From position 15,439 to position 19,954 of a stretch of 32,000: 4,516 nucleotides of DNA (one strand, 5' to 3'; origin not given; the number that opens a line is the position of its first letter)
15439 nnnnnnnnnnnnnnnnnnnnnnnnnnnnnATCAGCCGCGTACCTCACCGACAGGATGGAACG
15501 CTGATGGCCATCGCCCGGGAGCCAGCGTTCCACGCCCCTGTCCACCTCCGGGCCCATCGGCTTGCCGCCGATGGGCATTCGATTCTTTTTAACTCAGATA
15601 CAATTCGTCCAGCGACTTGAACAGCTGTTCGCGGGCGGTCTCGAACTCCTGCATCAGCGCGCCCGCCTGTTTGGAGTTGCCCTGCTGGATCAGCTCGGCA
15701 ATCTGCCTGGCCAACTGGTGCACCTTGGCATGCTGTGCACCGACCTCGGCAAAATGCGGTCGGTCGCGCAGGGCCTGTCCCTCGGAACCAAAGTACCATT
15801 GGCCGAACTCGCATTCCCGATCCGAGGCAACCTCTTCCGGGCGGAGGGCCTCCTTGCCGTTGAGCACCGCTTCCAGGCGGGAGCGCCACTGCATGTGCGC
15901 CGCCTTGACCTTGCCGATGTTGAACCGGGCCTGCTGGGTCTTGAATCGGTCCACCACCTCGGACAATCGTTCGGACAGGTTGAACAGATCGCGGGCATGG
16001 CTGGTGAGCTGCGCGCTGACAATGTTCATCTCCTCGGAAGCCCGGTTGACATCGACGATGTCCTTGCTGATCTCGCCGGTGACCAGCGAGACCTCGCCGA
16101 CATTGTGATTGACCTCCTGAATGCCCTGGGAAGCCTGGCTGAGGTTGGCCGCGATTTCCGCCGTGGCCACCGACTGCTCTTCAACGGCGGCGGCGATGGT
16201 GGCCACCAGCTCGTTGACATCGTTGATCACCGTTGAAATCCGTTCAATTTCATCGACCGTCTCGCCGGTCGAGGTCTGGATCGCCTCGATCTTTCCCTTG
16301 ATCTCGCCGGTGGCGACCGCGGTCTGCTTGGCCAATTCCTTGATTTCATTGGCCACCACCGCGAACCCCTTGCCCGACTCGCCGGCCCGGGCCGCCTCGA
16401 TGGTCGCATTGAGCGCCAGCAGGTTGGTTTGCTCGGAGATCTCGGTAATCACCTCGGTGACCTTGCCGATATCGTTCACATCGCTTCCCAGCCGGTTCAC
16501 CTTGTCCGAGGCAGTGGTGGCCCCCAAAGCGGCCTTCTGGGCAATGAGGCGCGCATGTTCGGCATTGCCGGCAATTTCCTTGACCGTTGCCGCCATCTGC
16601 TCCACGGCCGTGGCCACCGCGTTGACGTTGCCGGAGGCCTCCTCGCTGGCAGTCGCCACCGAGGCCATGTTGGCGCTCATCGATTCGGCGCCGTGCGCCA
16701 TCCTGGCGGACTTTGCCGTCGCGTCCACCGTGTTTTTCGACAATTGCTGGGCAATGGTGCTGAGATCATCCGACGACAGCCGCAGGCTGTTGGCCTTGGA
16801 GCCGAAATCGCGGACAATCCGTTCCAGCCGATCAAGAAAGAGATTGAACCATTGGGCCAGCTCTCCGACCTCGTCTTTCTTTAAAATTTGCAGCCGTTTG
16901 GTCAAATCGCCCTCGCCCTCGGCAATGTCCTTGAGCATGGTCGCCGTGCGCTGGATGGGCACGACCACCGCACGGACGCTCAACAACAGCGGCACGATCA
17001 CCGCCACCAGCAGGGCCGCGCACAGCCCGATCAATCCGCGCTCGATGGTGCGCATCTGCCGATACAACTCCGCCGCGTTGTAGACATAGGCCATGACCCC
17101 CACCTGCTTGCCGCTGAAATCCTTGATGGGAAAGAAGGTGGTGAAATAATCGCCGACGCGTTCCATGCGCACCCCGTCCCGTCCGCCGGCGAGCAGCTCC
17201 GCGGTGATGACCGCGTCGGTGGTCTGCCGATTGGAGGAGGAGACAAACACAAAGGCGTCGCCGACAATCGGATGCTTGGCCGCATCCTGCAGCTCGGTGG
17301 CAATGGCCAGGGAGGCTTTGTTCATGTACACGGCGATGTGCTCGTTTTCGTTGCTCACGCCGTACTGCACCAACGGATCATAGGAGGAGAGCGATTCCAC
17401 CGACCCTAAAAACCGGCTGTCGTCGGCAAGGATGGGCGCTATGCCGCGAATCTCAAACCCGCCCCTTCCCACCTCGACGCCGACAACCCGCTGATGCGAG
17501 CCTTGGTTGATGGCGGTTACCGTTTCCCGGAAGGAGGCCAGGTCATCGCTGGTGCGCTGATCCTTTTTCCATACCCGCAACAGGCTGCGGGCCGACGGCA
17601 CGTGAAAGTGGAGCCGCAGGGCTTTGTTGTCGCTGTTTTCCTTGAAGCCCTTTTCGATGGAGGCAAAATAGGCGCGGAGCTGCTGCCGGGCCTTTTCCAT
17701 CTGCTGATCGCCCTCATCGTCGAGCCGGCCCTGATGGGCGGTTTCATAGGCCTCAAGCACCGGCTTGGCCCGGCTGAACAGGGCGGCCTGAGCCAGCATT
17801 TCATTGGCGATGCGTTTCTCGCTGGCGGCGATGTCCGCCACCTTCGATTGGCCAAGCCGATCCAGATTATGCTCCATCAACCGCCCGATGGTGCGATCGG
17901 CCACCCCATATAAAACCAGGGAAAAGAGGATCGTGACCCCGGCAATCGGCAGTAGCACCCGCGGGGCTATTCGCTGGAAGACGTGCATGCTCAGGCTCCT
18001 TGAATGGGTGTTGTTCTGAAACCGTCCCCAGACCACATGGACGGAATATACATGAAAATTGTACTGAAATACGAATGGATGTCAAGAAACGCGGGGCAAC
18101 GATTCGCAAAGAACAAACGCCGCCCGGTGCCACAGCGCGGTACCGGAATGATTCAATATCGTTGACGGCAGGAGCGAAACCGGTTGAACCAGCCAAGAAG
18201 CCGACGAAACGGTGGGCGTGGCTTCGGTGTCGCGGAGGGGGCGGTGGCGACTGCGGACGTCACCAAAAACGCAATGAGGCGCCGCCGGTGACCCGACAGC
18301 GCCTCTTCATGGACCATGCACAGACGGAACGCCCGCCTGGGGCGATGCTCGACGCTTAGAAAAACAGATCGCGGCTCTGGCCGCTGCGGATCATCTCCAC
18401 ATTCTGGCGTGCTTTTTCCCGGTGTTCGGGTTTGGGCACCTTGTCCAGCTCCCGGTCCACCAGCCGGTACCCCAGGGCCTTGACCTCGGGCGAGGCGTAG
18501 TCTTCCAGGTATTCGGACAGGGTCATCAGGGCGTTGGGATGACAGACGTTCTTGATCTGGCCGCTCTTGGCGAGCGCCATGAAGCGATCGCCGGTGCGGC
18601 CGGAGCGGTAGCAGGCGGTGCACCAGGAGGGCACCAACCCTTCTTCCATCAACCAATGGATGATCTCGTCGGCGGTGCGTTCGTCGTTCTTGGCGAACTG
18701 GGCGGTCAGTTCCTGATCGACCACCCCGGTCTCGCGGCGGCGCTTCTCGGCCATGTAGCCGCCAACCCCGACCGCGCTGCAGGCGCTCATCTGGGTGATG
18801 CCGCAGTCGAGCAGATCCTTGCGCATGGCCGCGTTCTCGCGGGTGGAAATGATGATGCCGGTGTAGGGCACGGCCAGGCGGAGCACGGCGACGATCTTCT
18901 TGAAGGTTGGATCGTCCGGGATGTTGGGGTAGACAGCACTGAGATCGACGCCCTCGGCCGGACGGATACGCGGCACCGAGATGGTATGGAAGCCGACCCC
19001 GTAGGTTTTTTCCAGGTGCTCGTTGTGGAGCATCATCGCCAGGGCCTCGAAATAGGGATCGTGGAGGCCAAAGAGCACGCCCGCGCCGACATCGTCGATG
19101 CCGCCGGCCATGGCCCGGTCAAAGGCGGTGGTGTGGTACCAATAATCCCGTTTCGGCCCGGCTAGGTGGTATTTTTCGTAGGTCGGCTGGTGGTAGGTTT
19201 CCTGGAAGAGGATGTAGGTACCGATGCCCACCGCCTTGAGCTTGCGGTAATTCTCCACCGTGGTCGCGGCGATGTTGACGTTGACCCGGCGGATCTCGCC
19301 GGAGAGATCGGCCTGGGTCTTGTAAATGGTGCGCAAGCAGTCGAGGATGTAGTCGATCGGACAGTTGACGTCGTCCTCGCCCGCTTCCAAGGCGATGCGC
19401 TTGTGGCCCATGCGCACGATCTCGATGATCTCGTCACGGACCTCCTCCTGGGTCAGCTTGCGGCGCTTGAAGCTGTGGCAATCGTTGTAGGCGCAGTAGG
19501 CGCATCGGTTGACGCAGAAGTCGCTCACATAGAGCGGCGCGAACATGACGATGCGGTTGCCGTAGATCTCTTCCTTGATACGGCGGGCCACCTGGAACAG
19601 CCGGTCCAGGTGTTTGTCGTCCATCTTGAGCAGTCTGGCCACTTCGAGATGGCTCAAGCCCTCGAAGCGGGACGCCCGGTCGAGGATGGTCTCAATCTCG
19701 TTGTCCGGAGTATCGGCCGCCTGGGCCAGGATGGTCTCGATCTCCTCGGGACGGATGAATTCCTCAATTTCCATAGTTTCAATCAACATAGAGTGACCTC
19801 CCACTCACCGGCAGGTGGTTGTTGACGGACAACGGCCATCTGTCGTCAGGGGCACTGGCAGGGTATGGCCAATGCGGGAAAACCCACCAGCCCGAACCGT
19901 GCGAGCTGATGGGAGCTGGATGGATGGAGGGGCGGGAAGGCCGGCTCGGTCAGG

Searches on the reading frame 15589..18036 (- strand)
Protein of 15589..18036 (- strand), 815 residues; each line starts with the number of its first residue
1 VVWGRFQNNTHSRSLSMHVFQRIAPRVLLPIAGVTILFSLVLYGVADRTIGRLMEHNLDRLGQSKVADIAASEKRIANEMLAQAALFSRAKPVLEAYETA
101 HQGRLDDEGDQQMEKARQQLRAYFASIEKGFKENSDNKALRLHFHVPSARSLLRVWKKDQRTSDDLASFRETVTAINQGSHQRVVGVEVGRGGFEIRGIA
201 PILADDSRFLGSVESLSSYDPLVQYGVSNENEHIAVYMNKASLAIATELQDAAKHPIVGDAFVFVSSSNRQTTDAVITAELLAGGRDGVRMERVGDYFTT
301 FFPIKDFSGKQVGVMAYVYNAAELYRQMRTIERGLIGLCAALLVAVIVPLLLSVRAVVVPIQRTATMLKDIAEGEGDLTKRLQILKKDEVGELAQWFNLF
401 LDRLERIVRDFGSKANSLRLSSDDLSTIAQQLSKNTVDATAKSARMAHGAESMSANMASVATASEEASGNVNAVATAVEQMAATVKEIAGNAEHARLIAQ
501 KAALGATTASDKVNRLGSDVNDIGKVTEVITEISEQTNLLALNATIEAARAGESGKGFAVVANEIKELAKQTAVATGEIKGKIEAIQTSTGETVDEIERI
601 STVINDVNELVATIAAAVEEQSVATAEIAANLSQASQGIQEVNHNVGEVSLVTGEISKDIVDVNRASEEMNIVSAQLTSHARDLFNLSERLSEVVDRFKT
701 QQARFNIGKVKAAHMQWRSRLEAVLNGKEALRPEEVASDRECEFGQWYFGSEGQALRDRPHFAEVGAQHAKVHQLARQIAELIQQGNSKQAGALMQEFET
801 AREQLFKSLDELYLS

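Call 6: search_protein_families(library=pfam, proteins=[window:15589-18036:-], max_evalue=0.001)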
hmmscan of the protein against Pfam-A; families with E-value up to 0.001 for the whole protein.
window:15589-18036:- (815 aa): 4 families
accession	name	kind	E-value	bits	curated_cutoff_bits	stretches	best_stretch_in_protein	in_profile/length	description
PF00015.26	MCPsignal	-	6.3e-34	117.7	34.6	1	492-652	4-171/172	Methyl-accepting chemotaxis protein (MCP) signalling domain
PF13682.11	CZB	-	3.2e-14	53.5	29.4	1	714-779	1-63/64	Chemoreceptor zinc-binding domain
PF00672.30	HAMP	-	4.3e-10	40.2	25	1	354-405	3-52/53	HAMP domain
PF06009.19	Laminin_II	-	9.1e-05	22.9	33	1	610-713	4-112/138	Laminin Domain II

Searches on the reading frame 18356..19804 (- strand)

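Call 6: search_protein_families(library=pfam, proteins=[window:18356-19804:-], max_evalue=0.001)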
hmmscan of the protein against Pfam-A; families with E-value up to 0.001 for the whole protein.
window:18356-19804:- (482 aa): 2 families
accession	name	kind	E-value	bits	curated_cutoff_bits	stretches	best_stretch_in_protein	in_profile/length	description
PF06968.18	BATS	-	1.8e-16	60.5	22.2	1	276-390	1-87/88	Biotin and Thiamin Synthesis associated domain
PF04055.27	Radical_SAM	-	5.1e-11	43.5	29.5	1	92-245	2-149/166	Radical SAM superfamily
